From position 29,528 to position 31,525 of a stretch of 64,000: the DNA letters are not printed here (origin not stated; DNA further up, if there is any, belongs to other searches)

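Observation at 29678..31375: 565-aa protein: N-terminal CxxH...CxxC zinc ribbon, second Cys cluster, ~400-aa coiled coil and hydrophobic tail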

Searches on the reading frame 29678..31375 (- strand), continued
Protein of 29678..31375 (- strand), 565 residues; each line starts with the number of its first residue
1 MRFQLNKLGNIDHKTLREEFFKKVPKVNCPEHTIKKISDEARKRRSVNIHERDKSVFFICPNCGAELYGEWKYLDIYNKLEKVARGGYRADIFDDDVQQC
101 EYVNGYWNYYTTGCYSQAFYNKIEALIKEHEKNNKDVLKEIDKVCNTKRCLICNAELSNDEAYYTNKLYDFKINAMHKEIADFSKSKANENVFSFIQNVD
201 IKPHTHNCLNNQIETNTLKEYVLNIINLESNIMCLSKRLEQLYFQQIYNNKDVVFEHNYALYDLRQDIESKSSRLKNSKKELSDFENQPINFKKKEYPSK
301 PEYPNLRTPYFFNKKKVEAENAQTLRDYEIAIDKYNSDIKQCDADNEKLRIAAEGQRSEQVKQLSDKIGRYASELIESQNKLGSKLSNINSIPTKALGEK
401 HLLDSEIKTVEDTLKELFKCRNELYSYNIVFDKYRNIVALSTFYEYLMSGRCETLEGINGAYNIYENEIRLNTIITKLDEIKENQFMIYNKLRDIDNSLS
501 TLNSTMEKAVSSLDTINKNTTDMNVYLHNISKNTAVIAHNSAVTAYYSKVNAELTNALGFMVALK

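Call 51: search_protein_families(library=phrogs, proteins=[L059:401-988:+, L059:1500-2075:+, L059:2150-4732:+, L059:4701-5582:+, L059:6145-6687:+, L059:6684-6986:+, L059:9120-9464:+, L059:9695-10891:+, L059:10897-11895:+, L059:11882-13465:+], max_evalue=0.001)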
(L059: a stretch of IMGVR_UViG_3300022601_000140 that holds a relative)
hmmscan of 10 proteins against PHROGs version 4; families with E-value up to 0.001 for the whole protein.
L059:401-988:+ (195 aa): 3 families
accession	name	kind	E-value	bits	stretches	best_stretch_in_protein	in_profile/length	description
phrog_88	-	tail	1.4e-50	173.3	1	2-188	20-211/291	major tail protein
phrog_2634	-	tail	1.5e-09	38.9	1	3-165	8-172/213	major tail protein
phrog_2645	-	tail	1.4e-08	35.3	1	25-155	30-165/270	major tail protein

L059:1500-2075:+ (191 aa): 0 families

L059:2150-4732:+ (860 aa): 41 families (the best 25 are shown)
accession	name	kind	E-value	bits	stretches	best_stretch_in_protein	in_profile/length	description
phrog_1272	-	tail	2.9e-144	483.7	1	3-813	74-878/1606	tail length tape measure protein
phrog_1533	-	tail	1.6e-142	477.7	2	87-615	172-665/1688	tail length tape measure protein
phrog_19074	-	unknown function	7.8e-142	475.7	1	14-463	27-455/1384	-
phrog_4704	-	tail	9.4e-131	438.5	1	4-565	8-616/625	tail length tape measure protein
phrog_991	-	tail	2.3e-96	324.9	1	21-732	115-812/1966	tail length tape measure protein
phrog_5493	-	tail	1.2e-94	319.6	2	125-625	32-551/1102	tail length tape measure protein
phrog_16692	-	unknown function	3.8e-89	301.4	1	65-472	83-504/1107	-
phrog_58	-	tail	3.4e-88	298.5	1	4-813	174-868/1544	tail length tape measure protein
phrog_28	-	tail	2.4e-85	289.1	1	14-615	132-671/1228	tail length tape measure protein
phrog_1293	-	tail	5e-84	284.1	1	6-694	8-699/1424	tail length tape measure protein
phrog_5218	-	unknown function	4.3e-72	244.9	1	73-681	139-703/1599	-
phrog_9696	-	tail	6.9e-63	213.9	1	103-781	17-592/1415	tail length tape measure protein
phrog_167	-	tail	5.7e-60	204.3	1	14-635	153-728/1555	tail length tape measure protein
phrog_28420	-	tail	2.3e-38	132.9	1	156-452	51-334/906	tail length tape measure protein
phrog_38390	-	tail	1.1e-37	130.6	1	153-452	50-342/1029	tail length tape measure protein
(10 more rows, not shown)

L059:4701-5582:+ (293 aa): 3 families
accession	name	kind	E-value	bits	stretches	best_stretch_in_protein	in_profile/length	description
phrog_24267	-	unknown function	6.8e-17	63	1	150-287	125-265/266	-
phrog_6465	-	tail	9.9e-12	46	1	164-212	113-163/281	tail protein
phrog_5717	-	tail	9.2e-06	25.1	1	164-287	997-1149/1150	tail protein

L059:6145-6687:+ (180 aa): 1 family
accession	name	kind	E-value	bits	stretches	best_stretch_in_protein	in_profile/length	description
phrog_894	-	lysis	1.3e-18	68.2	1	64-180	48-162/389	endolysin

L059:6684-6986:+ (100 aa): 2 families
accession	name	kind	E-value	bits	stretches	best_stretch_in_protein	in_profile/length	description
phrog_4105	-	unknown function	5.4e-18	66.2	1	11-99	5-98/103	-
phrog_4257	-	unknown function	6.3e-06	27.5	1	33-96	67-130/138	-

L059:9120-9464:+ (114 aa): 1 family
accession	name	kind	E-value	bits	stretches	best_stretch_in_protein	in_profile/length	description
phrog_7234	-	unknown function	2.5e-25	88.9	1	46-107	1-62/67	-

L059:9695-10891:+ (398 aa): 3 families
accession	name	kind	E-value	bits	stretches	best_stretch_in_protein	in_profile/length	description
phrog_69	-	DNA, RNA and nucleotide metabolism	5e-140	468.8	1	7-396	72-481/501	exonuclease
phrog_3953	-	DNA, RNA and nucleotide metabolism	1e-32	114.4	1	15-214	6-177/186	exonuclease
phrog_298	-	DNA, RNA and nucleotide metabolism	4.4e-07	30.6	1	49-210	101-245/293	exonuclease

L059:10897-11895:+ (332 aa): 3 families
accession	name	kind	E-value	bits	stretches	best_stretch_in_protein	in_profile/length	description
phrog_95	-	integration and excision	4.1e-72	244.7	1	2-273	177-447/651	integrase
phrog_125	-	DNA, RNA and nucleotide metabolism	5.5e-17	63.1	1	2-190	95-251/254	DNA invertase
phrog_7701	-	DNA, RNA and nucleotide metabolism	4.3e-09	37.8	1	70-141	6-68/137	DNA invertase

L059:11882-13465:+ (527 aa): 4 families
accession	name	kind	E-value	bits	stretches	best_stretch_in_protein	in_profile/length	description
phrog_95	-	integration and excision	1e-141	474.7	1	17-525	77-579/651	integrase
phrog_125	-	DNA, RNA and nucleotide metabolism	6.7e-54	184.1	1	21-310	13-252/254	DNA invertase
phrog_18012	-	unknown function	1.7e-19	71.1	1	427-526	3-102/104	-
phrog_6620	-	integration and excision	2.2e-06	28.4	1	25-134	53-156/201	transposase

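Call 65: search_protein_families(library=pfam, proteins=[L018:4107-5108:+, L021:1337-2575:+, L027:3532-4785:+, L018:7127-7582:+, L027:6896-7438:+, L010:5301-6128:+, L010:2304-2741:-, L006:5777-5995:+, L015:7706-8773:+], max_evalue=0.01)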
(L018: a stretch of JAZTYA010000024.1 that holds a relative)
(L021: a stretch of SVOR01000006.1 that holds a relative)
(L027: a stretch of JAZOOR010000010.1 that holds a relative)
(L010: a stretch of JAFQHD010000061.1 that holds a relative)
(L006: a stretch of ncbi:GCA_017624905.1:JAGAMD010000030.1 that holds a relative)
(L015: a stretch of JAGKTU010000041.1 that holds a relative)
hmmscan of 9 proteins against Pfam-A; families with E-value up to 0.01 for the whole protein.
L018:4107-5108:+ (333 aa): 8 families
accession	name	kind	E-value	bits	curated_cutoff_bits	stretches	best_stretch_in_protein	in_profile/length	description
PF00958.27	GMP_synt_C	-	8.3e-35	119.2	27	1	241-332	1-92/92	GMP synthase C terminal domain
PF02540.23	NAD_synthase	-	2.4e-09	37.1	21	1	22-96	8-80/242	NAD synthase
PF01171.26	ATP_bind_3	-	1.9e-05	24.9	27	1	38-80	1-46/182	PP-loop family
PF03054.22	tRNA_Me_trans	-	2.4e-05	24.5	20.6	1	37-75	1-38/202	tRNA methyl transferase HUP domain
PF00764.25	Arginosuc_synth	-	4.1e-05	24.1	27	1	38-104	1-66/162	Arginosuccinate synthase N-terminal HUP domain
PF06508.19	QueC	-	8.4e-05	22.6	22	1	39-88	2-50/210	Queuosine biosynthesis protein QueC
PF00733.27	Asn_synthase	-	8.6e-05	22.8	21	1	33-80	14-61/354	Asparagine synthase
PF02568.20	ThiI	-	0.0001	22.4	20.5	1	37-90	4-56/197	Thiamine biosynthesis protein (ThiI)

L021:1337-2575:+ (412 aa): 6 families
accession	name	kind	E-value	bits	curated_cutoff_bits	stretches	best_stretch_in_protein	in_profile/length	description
PF05580.18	Peptidase_S55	-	7.1e-77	258.6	25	1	193-393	2-210/210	SpoIVB peptidase S55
PF17820.7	PDZ_6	-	4.1e-13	49.3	27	1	128-174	8-54/54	PDZ domain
PF13180.12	PDZ_2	-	5.9e-11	42.9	27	1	128-182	22-77/80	PDZ domain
PF00595.29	PDZ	-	2.1e-06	28.5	23.2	1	129-173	36-81/81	PDZ domain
PF14685.13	PDZ_Tricorn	-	6e-06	26.6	25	1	125-179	27-84/88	Tricorn protease PDZ domain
PF04495.20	GRASP55_65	-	8.3e-05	23.4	27.7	1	128-185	53-113/138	GRASP55/65 PDZ-like domain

L027:3532-4785:+ (417 aa): 5 families
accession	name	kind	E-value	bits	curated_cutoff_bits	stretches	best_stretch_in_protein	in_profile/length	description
PF05580.18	Peptidase_S55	-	2.9e-83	279.5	25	1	193-397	2-210/210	SpoIVB peptidase S55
PF17820.7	PDZ_6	-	4.8e-08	33.1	27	1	127-173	8-54/54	PDZ domain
PF13180.12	PDZ_2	-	1.2e-07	32.4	27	1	106-184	8-79/80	PDZ domain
PF14685.13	PDZ_Tricorn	-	1.3e-05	25.6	25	1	125-183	28-88/88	Tricorn protease PDZ domain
PF00595.29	PDZ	-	0.0022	18.8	23.2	1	128-169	36-76/81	PDZ domain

L018:7127-7582:+ (151 aa): 0 families

L027:6896-7438:+ (180 aa): 0 families

L010:5301-6128:+ (275 aa): 2 families
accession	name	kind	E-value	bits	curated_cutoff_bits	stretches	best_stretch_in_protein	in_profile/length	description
PF12686.12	DUF3800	-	1.6e-07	32.5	21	1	57-236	2-145/149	Protein of unknown function (DUF3800)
PF23202.1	PAH_ZNF598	-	0.0021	18.8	25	1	166-227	6-68/83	ZNF598 PAH domain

L010:2304-2741:- (145 aa): 0 families

L006:5777-5995:+ (72 aa): 0 families

L015:7706-8773:+ (355 aa): 0 families

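Call 67: search_dna_similar(query=window:29678-31375:-, collection=phages, mode=protein, max_evalue=0.001, max_rows=20)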
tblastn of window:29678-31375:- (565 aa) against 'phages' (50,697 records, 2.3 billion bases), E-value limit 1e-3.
No match.

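Call 68: search_dna_similar(query=window:29678-31375:-, collection=plasmids, mode=protein, max_evalue=0.001, max_rows=20)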
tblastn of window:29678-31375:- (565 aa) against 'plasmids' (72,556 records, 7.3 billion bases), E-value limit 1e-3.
No match.

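Call 70: fold_search(model_id=the predicted structure, library=pdb)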
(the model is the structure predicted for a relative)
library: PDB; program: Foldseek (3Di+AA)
matches with E <= 10: 227; with E <= 0.001: 0
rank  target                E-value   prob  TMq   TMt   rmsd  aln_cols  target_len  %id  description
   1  8dk2_D                2.9e-01  0.08  0.09  0.07  36.5       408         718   14  CryoEM structure of Pseudomonas aeruginosa PA14 JetABC in an unclamped state trapped in ATP dependent dimeric form (released 2022-10-05)
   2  8dk2_C                4.0e-01  0.06  0.09  0.07  36.9       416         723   14  CryoEM structure of Pseudomonas aeruginosa PA14 JetABC in an unclamped state trapped in ATP dependent dimeric form (released 2022-10-05)
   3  7rtv_A                4.4e-01  0.08  0.10  0.15  42.4       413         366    9  Cryo-EM structure of monomeric TTYH2 (released 2021-09-22)
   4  3vkg_B                4.6e-01  0.07  0.10  0.04  23.4       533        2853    9  X-ray structure of an MTBD truncation mutant of dynein motor domain (released 2012-03-14)
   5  4bne_A                4.9e-01  0.18  0.12  0.21  23.8       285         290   13  Pacsin2 Interacts with Membranes and Actin-Filaments (released 2014-05-14)
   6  3syv_A                4.9e-01  0.16  0.11  0.21  30.9       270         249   10  Crystal structure of mPACSIN 3 F-BAR domain mutant (released 2012-05-16)
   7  8glv_Dp               5.7e-01  0.13  0.14  0.06  28.4       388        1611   11  96-nm repeat unit of doublet microtubules from Chlamydomonas reinhardtii flagella (released 2023-05-31)
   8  3haj_A                6.3e-01  0.12  0.12  0.20  24.1       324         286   12  Crystal structure of human PACSIN2 F-BAR domain (p212121 lattice) (released 2009-06-16)
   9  6ikn_A                6.7e-01  0.10  0.09  0.16  19.3       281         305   11  Crystal structure of the GAS7 F-BAR domain (released 2019-10-16)
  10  5xg2                  7.0e-01  0.20  0.13  0.25  33.6       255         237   13  Crystal structure of a coiled-coil segment (residues 345-468 and 694-814) of Pyrococcus yayanosii Smc (released 2017-06-07)
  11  5c5b_C                7.4e-01  0.12  0.11  0.16  34.2       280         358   10  Crystal Structure of Human APPL BAR-PH Heterodimer (released 2016-06-22)
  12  9y6s_7K               7.4e-01  0.06  0.12  0.06  34.6       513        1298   10  96-nm repeat of the Leishmania tarentolae doublet microtubule (released 2025-12-17)
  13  3syv_D                7.8e-01  0.13  0.10  0.20  26.4       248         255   14  Crystal structure of mPACSIN 3 F-BAR domain mutant (released 2012-05-16)
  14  8iyj_T3               7.8e-01  0.04  0.08  0.10  59.5       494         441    9  Cryo-EM structure of the 48-nm repeat doublet microtubule from mouse sperm (released 2023-07-05)
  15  3syv_F                8.2e-01  0.09  0.09  0.16  22.7       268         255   12  Crystal structure of mPACSIN 3 F-BAR domain mutant (released 2012-05-16)
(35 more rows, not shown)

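Call 71: search_protein_representatives(alignment_id=A1)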
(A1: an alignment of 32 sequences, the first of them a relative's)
Query: 32 sequences, 590 profile positions. Proteins with E-value up to 0.001 (for the whole library): 3210; up to 1e-10: 2747; up to 1e-30: 1325. The best 150 are listed.
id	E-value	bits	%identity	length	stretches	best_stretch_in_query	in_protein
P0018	3.3e-198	676.9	-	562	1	1-590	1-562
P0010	1.2e-194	665.2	-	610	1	15-590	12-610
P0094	3.3e-194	663.7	-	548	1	45-589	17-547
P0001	1.0e-192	658.8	-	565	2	183-590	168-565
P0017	2.5e-189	647.6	-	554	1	1-589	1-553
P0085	5.7e-184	629.9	-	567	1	30-590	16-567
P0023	1.2e-181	622.3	-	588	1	1-589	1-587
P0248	3.0e-181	620.9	-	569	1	42-590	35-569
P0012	8.9e-180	616.1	-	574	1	34-590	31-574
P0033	5.2e-179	613.5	-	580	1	1-590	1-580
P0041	1.4e-178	612.1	-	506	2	125-589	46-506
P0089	6.4e-178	610.0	-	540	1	47-590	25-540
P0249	6.5e-173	593.4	-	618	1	1-590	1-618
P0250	4.5e-172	590.6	-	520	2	131-590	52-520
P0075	6.8e-172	590.0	-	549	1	36-589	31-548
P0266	8.6e-146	503.9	-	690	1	43-590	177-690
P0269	2.7e-145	502.2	-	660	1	52-589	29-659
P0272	1.5e-143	496.4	-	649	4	332-589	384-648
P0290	9.9e-137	473.9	-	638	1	133-590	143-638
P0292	3.3e-135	468.9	-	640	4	335-589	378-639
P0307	2.4e-131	456.1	-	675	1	42-589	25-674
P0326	5.1e-127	441.9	-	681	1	39-590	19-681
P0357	1.6e-117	410.5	-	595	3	374-590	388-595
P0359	4.8e-117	408.9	-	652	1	45-589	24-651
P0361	2.5e-116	406.6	-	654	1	49-590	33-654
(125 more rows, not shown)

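Call 72: search_protein_families(library=pfam, proteins=[P0266, P0269, P0272, P0292, P0290, P0307, P0326, P0359, P0361, P0357], max_evalue=0.001)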
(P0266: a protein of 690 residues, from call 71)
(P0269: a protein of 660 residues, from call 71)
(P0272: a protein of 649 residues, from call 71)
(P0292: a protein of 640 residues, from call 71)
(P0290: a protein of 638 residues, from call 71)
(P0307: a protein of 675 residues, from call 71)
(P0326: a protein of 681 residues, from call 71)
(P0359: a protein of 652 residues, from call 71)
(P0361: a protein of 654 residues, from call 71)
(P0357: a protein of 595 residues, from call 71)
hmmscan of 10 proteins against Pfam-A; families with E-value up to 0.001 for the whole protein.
P0266 (690 aa): 0 families

P0269 (660 aa): 0 families

P0272 (649 aa): 0 families

P0292 (640 aa): 0 families

P0290 (638 aa): 0 families

P0307 (675 aa): 0 families

P0326 (681 aa): 0 families

P0359 (652 aa): 0 families

P0361 (654 aa): 0 families

P0357 (595 aa): 0 families

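Call 86: find_encoding_contigs(protein=P0002, flank=5000, max_places=2)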
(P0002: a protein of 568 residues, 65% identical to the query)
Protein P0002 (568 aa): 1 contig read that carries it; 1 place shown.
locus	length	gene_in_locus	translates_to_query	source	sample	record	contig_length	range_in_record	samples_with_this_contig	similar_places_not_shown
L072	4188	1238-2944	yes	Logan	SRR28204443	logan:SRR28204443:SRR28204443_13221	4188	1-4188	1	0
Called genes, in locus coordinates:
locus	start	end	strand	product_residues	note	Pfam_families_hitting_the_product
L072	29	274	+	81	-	-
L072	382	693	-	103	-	PF01381:HTH_3 (weak), PF12844:HTH_19, PF13443:HTH_26 (weak)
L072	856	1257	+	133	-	-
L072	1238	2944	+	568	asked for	-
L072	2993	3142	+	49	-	-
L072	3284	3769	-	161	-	PF13420:Acetyltransf_4 (weak), PF00583:Acetyltransf_1, PF13527:Acetyltransf_9, PF13508:Acetyltransf_7, PF08445:FR47 (faint)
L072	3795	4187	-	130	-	?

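Call 103: search_protein_families(library=pfam, alignment_id=A5, max_evalue=1)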
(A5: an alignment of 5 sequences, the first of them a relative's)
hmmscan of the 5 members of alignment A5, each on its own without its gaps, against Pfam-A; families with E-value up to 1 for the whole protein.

A. member 1, L017:2218-2676:+ (152 aa): 1 family
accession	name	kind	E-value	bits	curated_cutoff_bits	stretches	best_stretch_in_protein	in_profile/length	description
PF16124.10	RecQ_Zn_bind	-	0.031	15.4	25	1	62-91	24-53/66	RecQ zinc-binding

B. families by the number of members that match (of 5 scanned): 5 families
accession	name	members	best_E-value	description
PF18735.6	HEPN_RiboL-PSP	1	0.00044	RiboL-PSP-HEPN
PF16124.10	RecQ_Zn_bind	1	0.031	RecQ zinc-binding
PF23831.1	DUF7201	1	0.068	Coiled-coil region of unknown function (DUF7201)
PF15568.11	Imm39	1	0.11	Immunity protein 39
PF01974.23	tRNA_int_endo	1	0.14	tRNA intron endonuclease, catalytic C-terminal domain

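Call 104: search_solved_structures(query=A5, max_evalue=10)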
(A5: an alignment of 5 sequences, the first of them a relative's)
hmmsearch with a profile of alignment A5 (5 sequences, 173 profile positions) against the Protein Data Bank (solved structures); distinct sequences matched with E-value up to 10: 7.
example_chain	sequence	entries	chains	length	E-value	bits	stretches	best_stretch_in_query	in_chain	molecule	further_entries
5lj5_T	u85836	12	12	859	0.085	16.1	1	16-57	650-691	Pre-mRNA-splicing factor SYF1 | SYF1 isoform 1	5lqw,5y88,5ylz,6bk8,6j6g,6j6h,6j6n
5mps_T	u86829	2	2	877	0.089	16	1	16-57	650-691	Pre-mRNA-splicing factor SYF1 | Pre-mRNA-splicing factor SYF1,PRE-MRNA-SPLICING FACTOR SYF1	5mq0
5lj3_T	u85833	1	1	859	0.13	15.4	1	16-55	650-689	SYF1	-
6exn_T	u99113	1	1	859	0.13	15.4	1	16-55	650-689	Pre-mRNA-splicing factor SYF1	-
5wsg_v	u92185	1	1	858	0.17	15.1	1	16-57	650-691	Syf1,Pre-mRNA-splicing factor SYF1,Syf1,Pre-mRNA-splicing factor SYF1,Syf1,Pre-mRNA-splici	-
5gm6_v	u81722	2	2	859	0.17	15.1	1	16-57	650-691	Pre-mRNA-splicing factor SYF1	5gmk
7mcd_A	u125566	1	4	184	0.22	14.7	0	117-151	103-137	AI-designed TIM-barrel F15C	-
